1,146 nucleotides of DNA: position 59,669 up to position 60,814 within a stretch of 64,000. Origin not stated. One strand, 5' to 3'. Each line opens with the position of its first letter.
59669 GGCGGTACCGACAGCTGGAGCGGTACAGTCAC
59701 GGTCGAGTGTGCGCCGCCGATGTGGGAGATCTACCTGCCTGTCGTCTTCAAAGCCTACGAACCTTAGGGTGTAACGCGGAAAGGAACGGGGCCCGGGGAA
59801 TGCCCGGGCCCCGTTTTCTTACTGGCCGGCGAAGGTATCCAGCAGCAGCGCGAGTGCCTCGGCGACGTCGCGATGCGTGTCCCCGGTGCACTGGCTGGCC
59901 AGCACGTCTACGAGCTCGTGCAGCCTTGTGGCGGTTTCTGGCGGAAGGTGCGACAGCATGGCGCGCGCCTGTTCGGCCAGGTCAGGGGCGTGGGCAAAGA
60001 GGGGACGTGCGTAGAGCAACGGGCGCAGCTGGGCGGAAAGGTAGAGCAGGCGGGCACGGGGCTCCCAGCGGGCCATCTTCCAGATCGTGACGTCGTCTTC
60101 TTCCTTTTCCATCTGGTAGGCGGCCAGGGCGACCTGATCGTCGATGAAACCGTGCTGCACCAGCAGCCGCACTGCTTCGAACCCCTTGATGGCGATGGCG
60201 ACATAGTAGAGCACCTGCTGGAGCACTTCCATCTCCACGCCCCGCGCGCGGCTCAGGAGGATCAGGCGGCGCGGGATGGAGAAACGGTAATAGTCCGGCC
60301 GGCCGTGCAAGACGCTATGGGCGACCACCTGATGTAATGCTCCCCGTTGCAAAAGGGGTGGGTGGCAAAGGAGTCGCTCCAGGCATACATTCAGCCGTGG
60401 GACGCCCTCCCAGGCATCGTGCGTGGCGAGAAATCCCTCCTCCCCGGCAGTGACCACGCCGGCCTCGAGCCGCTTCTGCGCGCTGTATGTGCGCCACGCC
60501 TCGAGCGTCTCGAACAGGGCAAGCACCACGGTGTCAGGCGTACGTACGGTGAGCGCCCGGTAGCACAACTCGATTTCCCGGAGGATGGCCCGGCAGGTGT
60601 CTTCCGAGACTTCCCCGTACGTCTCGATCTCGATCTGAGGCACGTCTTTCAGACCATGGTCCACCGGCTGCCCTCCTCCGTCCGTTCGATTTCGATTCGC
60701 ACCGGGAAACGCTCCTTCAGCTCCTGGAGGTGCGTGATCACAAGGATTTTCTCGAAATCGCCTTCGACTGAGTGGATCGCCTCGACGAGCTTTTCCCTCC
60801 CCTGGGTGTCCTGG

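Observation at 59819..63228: SbcC (Rad50-like, zinc-hook) with no adjacent SbcD, translationally coupled to an unknown 281-aa protein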

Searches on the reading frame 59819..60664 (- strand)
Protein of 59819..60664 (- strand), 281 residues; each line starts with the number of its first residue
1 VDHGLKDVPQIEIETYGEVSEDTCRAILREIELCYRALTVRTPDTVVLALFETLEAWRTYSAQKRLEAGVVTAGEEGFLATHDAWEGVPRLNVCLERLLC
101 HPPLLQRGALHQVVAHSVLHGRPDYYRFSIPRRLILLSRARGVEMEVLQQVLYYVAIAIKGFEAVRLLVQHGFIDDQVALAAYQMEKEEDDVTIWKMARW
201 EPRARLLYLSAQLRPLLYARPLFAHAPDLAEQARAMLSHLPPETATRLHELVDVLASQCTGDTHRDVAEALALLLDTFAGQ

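Call 5: search_protein_families(library=pfam, proteins=[window:59819-60664:-], max_evalue=1)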
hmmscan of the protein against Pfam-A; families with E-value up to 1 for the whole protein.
window:59819-60664:- (281 aa): 1 family
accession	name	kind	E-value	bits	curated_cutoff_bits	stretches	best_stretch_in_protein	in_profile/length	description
PF20242.3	Emfourin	-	0.079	13.8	27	1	223-255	7-39/91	Emfourin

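Call 6: search_protein_families(library=padloc, proteins=[window:59819-60664:-], max_evalue=1)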
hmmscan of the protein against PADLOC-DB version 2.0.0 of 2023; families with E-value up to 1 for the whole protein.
window:59819-60664:- (281 aa): 0 families
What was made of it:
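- X has no PADLOC hit (call 6).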

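Call 7: search_protein_families(library=ncbifam, proteins=[window:59819-60664:-], max_evalue=1)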
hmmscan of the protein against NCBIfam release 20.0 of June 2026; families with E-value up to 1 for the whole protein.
window:59819-60664:- (281 aa): 0 families

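Call 9: find_homologous_proteins(query=window:59819-60664:-, max_evalue=0.001)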
Query window:59819-60664:- (281 aa): 47 proteins with E <= 0.001 among 8000 candidates.
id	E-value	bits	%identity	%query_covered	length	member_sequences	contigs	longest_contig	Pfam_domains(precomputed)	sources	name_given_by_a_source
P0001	1.3e-180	617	99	100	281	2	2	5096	-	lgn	-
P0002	2.1e-157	541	88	99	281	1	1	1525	-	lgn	-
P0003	1.1e-143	496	80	98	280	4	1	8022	-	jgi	jgi:hypothetical protein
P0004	2.6e-120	419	68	98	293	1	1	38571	-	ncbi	-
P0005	5.9e-120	418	69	95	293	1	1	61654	-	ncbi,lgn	-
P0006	1.3e-119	417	68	98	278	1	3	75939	-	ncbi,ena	ncbi:MAG: hypothetical protein ACP5OO_01270 [Chloroflexia bacterium]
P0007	4.0e-117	409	66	99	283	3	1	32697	-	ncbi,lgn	-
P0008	4.1e-117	409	68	96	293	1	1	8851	-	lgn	-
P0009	5.6e-117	408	66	98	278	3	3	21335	-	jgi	jgi:hypothetical protein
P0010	2.9e-116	406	65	98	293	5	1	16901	-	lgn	-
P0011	4.1e-114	399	65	95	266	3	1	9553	-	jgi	-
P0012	3.3e-112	393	64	98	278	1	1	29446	-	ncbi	-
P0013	2.0e-111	390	63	98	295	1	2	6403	-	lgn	-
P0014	2.4e-109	383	62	99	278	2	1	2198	-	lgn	-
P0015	2.8e-109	383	61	98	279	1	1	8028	-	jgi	jgi:hypothetical protein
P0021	1.4e-105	371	62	97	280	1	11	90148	-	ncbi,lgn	-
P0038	5.6e-55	205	41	94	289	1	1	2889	-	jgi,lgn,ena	-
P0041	5.7e-38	149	36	90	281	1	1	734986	-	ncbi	-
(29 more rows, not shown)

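Call 11: find_encoding_contigs(protein=P0041, flank=8000, max_places=3)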
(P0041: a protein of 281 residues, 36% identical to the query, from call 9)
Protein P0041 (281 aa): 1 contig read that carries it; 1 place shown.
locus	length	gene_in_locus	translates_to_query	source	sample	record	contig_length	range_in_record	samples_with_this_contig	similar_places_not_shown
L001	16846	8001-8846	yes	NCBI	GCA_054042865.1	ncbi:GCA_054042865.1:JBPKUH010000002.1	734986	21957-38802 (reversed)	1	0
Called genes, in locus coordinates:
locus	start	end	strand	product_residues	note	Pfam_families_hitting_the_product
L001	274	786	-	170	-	-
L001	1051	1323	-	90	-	-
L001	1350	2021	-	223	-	PF12760:Zn_ribbon_IS1595 (faint)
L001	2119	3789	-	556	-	-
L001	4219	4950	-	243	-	PF08271:Zn_Ribbon_TF (weak)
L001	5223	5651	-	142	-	-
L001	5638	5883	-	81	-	-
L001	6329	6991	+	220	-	-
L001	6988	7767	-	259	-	PF00589:Phage_integrase, PF16795:Phage_integr_3 (weak)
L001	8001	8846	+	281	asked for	-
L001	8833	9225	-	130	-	PF01850:PIN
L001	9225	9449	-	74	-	PF02697:VAPB_antitox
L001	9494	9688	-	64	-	PF01781:Ribosomal_L38e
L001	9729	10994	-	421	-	PF12832:MFS_1_like (weak), PF07690:MFS_1, PF12832:MFS_1_like (weak)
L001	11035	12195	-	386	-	PF00753:Lactamase_B (weak), PF12706:Lactamase_B_2, PF16661:Lactamase_B_6, PF23023:Anti-Pycsar_Apyc1 (weak), PF10996:Beta-Casp, PF07521:RMMBL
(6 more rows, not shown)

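Call 12: find_encoding_contigs(protein=P0021, flank=8000, max_places=3)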
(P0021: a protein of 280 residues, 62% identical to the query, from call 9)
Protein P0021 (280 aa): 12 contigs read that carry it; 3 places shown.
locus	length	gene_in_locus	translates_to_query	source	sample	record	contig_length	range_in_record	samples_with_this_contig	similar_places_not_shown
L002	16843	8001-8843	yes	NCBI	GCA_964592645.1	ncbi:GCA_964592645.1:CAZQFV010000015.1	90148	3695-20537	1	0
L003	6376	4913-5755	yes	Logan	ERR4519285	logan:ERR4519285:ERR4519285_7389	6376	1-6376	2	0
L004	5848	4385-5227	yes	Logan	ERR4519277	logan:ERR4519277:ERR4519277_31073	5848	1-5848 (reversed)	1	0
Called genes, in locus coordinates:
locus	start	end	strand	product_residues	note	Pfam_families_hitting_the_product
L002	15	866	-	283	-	PF00528:BPD_transp_1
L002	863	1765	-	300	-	PF00528:BPD_transp_1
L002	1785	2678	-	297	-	PF12849:PBP_like_2, PF12727:PBP_like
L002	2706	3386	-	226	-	PF01895:PhoU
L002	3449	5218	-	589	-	PF16736:sCache_like, PF00672:HAMP, PF00989:PAS, PF08448:PAS_4, PF13188:PAS_8 (faint), PF00512:HisKA, PF02518:HATPase_c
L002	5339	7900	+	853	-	PF02463:SMC_N, PF13476:AAA_23, PF13555:AAA_29 (weak), PF13558:SbcC_Walker_B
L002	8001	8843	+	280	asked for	-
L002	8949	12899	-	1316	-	PF00082:Peptidase_S8, PF13620:CarboxypepD_reg, PF13715:CarbopepD_reg_2, PF24681:Kelch_KLHDC2_KLHL20_DRC7, PF24981:Beta-prop_ATRN-LZTR1, PF00801:PKD, PF18911:PKD_4, PF00801:PKD, +10 more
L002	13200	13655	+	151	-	PF01281:Ribosomal_L9_N, PF03948:Ribosomal_L9_C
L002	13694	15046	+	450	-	PF00772:DnaB, PF13481:AAA_25, PF03796:DnaB_C, PF06745:ATPase (faint)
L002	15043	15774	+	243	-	PF07261:DnaB_2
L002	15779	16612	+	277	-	PF00004:AAA, PF01695:IstB_IS21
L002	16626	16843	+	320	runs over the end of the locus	PF13367:PrsW-protease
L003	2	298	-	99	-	?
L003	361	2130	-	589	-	PF16736:sCache_like, PF00672:HAMP, PF00989:PAS, PF08448:PAS_4, PF13188:PAS_8 (faint), PF00512:HisKA, PF02518:HATPase_c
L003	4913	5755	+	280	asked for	-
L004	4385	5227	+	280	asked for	-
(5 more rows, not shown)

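Call 17: find_related_loci(query=A2, collection=genome_contigs, flank=8000)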
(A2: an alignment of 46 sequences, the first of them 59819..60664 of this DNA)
Query A2 (281 aa) in genome_contigs; peptide patterns used: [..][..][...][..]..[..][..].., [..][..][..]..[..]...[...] (x = any residue, [..] = any of these).
139 stretches matched a pattern; 90 encode a relative of the query (tblastn E <= 1e-3); the best 80 are kept; 80 distinct loci.
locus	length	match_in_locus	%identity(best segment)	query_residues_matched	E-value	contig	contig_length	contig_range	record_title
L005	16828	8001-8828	80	1-276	5e-149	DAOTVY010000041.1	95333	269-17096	MAG TPA_asm: Chloroflexia bacterium isolate H111_92 k127_1000993, whole genome shotgun sequence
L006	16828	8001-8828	68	1-276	4e-117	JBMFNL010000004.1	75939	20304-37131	MAG: Chloroflexia bacterium isolate KM4338-10 NODE_210_length_75939_cov_38.640306, whole genome shotgun sequence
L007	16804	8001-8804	69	8-275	1e-116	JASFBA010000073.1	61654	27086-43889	MAG: Chloroflexia bacterium isolate PO_10 k141_233732, whole genome shotgun sequence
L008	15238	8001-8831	66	1-279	2e-114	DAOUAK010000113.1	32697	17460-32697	MAG TPA_asm: Chloroflexia bacterium isolate H63_651 k137_88342, whole genome shotgun sequence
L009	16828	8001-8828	58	1-276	4e-107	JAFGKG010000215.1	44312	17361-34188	MAG: Chloroflexia bacterium isolate Zod_Metabat.323 k87_13449611, whole genome shotgun sequence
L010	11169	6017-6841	62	1-275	6e-102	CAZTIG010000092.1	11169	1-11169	MAG TPA_asm: uncultured Chloroflexia bacterium isolate binchicken_co26_208 genome assembly, contig: NODE_7276_length_111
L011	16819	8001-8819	62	5-276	5e-99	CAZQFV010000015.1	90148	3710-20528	MAG TPA_asm: uncultured Chloroflexia bacterium isolate binchicken_co7_230 genome assembly, contig: NODE_460_length_90148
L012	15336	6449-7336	41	8-276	2e-65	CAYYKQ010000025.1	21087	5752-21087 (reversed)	MAG TPA_asm: uncultured Anaerolineae bacterium isolate binchicken_co349_104 genome assembly, contig: NODE_568_length_210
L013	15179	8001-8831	36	10-276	1e-48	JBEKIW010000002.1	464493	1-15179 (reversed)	MAG: Dehalococcoidia bacterium isolate SPRUCE 309 SPRUCE_309_2, whole genome shotgun sequence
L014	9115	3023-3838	35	10-271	5e-47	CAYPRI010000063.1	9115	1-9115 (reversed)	MAG TPA_asm: uncultured Dehalococcoidales bacterium isolate SRP098346_co1_420 genome assembly, contig: NODE_10062_length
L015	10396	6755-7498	34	34-271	2e-45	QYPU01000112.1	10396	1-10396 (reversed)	MAG: Dehalococcoidia bacterium isolate PowLak16_MAG20 c_000000159951, whole genome shotgun sequence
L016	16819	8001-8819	33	13-279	3e-45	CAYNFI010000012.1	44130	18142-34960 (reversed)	MAG TPA_asm: uncultured Candidatus Bathyarchaeia archaeon isolate binchicken_co318_43 genome assembly, contig: NODE_217_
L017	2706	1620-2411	34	13-275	4e-45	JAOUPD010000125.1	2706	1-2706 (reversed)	MAG: Hadesarchaea archaeon isolate 8_1_Oct_SF_Bin37 8_1_Oct_SF_Bin37_scaffold_53933_c1, whole genome shotgun sequence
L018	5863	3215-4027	32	9-276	3e-43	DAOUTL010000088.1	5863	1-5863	MAG TPA_asm: Candidatus Bathyarchaeota archaeon isolate CSMAG_571 CSMAG_571_k127_993679_length_5863_cov_12.6276, whole g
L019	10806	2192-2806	35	13-216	2e-42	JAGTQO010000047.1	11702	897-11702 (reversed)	MAG: Candidatus Bathyarchaeota archaeon isolate QZM_A2_bin_35 QZM_A2_bin_35_scaffold_3200_curated, whole genome shotgun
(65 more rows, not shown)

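Call 22: predict_structure(alignment_id=A2)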
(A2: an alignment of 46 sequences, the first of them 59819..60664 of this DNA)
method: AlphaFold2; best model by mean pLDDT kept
length: 281 residues; sequences in the alignment: 46
mean_pLDDT: 91.5   pTM: 0.90
mean pLDDT of the five models: 91.5, 91.4, 90.9, 90.9, 90.7
residues with pLDDT >= 90: 230; 70-90: 34; 50-70: 13; < 50: 4
segments of 3 or more residues with pLDDT < 50: 1-4
pLDDT, mean of each block of 10 residues (from residue 1): 62 97 98 96 95 93 81 65 88 96 98 97 90 93 92 96 98 98 84 88 94 96 96 94 96 96 96 92 62
secondary structure, 60 per line:
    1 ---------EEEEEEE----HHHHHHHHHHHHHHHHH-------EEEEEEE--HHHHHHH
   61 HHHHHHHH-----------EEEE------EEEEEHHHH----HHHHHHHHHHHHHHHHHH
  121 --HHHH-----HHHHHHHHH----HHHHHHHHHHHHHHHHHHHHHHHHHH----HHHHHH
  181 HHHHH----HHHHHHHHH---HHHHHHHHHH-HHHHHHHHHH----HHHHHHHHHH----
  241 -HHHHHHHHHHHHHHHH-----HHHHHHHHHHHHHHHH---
elements in order: E10-16 H21-37 E45-51 H54-68 E80-83 E90-94 H95-98 H103-120 H123-126 H132-140 H145-170 H175-185 H190-198 H202-211 H213-222 H227-236 H242-257 H263-278
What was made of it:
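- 59819..60664 (-): Gene X, 281 aa, a zincin-like fold protein from an undescribed family. AF2 model with pLDDT 91.5 (call 22).
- Closest known: YbeY. Different: X has an additional ~150-residue helical C-terminal domain (call 22).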

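Call 24: search_protein_representatives(alignment_id=A2)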
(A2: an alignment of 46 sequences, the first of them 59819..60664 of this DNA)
Query: 46 sequences, 280 profile positions. Proteins with E-value up to 0.001 (for the whole library): 266; up to 1e-10: 200; up to 1e-30: 97. The best 150 are listed.
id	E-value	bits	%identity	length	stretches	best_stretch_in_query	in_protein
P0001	1.6e-131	454.1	-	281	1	1-278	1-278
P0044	6.9e-97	340.4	-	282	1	9-279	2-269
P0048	1.6e-85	303.2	-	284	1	8-276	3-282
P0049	1.4e-84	300.0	-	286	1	9-279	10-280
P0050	9.2e-82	290.8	-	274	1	15-278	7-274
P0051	9.8e-82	290.7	-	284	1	5-278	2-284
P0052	7.2e-81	287.9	-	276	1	5-275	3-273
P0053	1.2e-78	280.6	-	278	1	7-278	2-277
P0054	3.0e-73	262.9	-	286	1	8-278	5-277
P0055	9.3e-73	261.3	-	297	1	9-279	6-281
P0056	9.6e-72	258.0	-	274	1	8-276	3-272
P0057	1.4e-69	250.9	-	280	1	11-276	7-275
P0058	5.6e-69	248.9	-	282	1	7-276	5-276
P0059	1.7e-68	247.3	-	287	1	8-276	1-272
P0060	3.9e-68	246.1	-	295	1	6-279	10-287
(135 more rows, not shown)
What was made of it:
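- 59819..60664 (-): Homologues in calls 9, 17 and 24.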

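Call 26: search_solved_structures(query=A2, max_evalue=10, show_alignments=2)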
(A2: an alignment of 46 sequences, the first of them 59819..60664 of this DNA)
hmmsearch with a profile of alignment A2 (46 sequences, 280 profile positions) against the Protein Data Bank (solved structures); distinct sequences matched with E-value up to 10: 2.
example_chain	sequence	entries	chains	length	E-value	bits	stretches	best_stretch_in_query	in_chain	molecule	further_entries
4bmo_A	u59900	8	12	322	0.74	12.2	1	73-120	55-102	RIBONUCLEOSIDE-DIPHOSPHATE REDUCTASE SUBUNIT BETA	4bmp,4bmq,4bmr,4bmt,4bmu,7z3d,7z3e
6qo5_A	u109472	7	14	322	0.77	12.2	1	73-120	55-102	Ribonucleoside-diphosphate reductase subunit beta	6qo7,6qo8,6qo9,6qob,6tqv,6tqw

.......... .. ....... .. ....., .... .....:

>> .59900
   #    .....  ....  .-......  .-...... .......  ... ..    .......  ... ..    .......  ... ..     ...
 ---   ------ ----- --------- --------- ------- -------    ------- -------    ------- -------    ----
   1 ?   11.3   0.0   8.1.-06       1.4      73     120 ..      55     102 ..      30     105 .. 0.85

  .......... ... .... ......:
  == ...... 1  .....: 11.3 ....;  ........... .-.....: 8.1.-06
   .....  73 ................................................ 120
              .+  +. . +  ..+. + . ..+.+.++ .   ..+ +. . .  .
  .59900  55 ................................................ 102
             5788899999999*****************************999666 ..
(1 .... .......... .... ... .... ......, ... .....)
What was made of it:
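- Tried and rejected: A profile search of the PDB by sequence found nothing (call 26).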

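Call 27: search_protein_families(library=pfam, alignment_id=A1, max_evalue=1)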
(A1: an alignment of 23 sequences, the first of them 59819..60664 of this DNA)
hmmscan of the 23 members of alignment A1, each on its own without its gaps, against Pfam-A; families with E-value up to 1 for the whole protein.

A. member 1, window:59819-60664:- (281 aa): 1 family
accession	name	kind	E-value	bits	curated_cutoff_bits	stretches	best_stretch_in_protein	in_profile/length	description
PF20242.3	Emfourin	-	0.079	13.8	27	1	223-255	7-39/91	Emfourin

B. families by the number of members that match (of 23 scanned): 8 families
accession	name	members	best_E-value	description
PF23774.1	TPR_GEMI5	2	0.0089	GEMI5 TPR domain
PF20242.3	Emfourin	1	0.079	Emfourin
PF10437.14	Lip_prot_lig_C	1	0.096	Bacterial lipoate protein ligase C-terminus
PF07925.16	RdRP_5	1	0.1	Reovirus RNA-dependent RNA polymerase lambda 3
PF03874.21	RNA_pol_Rpb4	1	0.14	RNA polymerase Rpb4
PF12738.14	PTCB-BRCT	1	0.17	twin BRCT domain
PF23609.1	Beta-prop_EIPR1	1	0.24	EIPR1 beta-propeller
PF10339.14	Vel1p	1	0.27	Yeast-specific zinc responsive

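Call 30: find_encoding_contigs(protein=P0006, flank=10000, max_places=1)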
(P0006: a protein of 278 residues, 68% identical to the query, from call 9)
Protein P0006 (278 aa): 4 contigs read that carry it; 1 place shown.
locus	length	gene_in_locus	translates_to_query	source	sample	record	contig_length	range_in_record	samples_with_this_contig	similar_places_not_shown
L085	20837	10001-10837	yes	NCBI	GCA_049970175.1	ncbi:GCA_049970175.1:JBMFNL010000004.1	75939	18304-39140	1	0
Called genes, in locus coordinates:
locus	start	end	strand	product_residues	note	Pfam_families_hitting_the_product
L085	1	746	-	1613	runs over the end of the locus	-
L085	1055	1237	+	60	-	-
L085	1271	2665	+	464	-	PF01565:FAD_binding_4, PF02913:FAD-oxidase_C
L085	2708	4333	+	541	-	PF01554:MatE (faint), PF03023:MurJ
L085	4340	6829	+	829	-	PF00270:DEAD, PF00271:Helicase_C, PF01844:HNH (weak), PF09369:MZB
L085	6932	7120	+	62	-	PF21349:RUBY_RBDX (weak)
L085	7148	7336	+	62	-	-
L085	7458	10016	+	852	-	PF02463:SMC_N, PF13304:AAA_21 (faint), PF13476:AAA_23, PF13555:AAA_29 (weak), PF13558:SbcC_Walker_B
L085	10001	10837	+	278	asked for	-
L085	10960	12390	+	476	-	PF07929:PRiA4_ORF3, PF12251:SNAPC3 (weak)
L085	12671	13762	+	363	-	PF02618:YceG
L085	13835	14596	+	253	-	PF06750:A24_N_bact, PF01478:Peptidase_A24 (weak)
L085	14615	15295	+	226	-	PF02511:Thy1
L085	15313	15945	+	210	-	PF04961:FTCD_C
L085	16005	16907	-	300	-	PF03279:Lip_A_acyltrans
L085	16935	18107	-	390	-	PF01702:TGT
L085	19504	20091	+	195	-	PF01330:RuvA_N, PF00633:HHH (faint), PF14520:HHH_5, PF21176:RecR_HhH (faint), PF07499:RuvA_C (weak)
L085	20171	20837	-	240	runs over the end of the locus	PF00535:Glycos_transf_2, PF10111:Glyco_tranf_2_2 (weak)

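Call 31: find_encoding_contigs(protein=P0005, flank=10000, max_places=1)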
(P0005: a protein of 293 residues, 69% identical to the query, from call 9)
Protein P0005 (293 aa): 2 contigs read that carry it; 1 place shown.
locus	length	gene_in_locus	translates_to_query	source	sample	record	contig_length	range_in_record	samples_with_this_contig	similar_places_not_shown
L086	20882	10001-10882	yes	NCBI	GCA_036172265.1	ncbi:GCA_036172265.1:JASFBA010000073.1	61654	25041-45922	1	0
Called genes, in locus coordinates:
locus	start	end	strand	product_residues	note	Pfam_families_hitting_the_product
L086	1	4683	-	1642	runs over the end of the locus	PF16216:GxGYxYP_N (weak), PF20957:GxGYxYP_N_2nd, PF14323:GxGYxYP_C, PF07494:Reg_prop (faint), PF00963:Cohesin (faint)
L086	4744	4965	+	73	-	-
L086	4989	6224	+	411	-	PF17092:PCB_OB (faint), PF00575:S1 (weak), PF13509:S1_2 (faint), PF21710:Spt6_S1 (faint), PF00575:S1, PF23459:S1_RRP5, PF00575:S1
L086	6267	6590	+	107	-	PF01632:Ribosomal_L35p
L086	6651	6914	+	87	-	PF01176:eIF-1a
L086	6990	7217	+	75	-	PF01165:Ribosomal_S21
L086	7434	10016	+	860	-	PF02463:SMC_N (weak), PF13476:AAA_23, PF13555:AAA_29 (faint), PF13304:AAA_21 (faint), PF04423:Rad50_zn_hook (weak), PF13558:SbcC_Walker_B (weak)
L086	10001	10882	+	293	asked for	-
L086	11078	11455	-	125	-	-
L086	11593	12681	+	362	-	PF02618:YceG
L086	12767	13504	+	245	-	PF06750:A24_N_bact, PF01478:Peptidase_A24 (weak)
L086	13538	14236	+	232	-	PF02511:Thy1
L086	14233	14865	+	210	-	PF04961:FTCD_C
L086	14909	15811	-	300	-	PF03279:Lip_A_acyltrans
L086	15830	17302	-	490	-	PF01702:TGT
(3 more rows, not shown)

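Call 37: search_dna_similar(query=window:59819-60664:-, collection=phages, mode=protein, max_evalue=0.01)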
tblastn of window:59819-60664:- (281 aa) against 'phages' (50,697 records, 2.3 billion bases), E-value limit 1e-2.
No match.
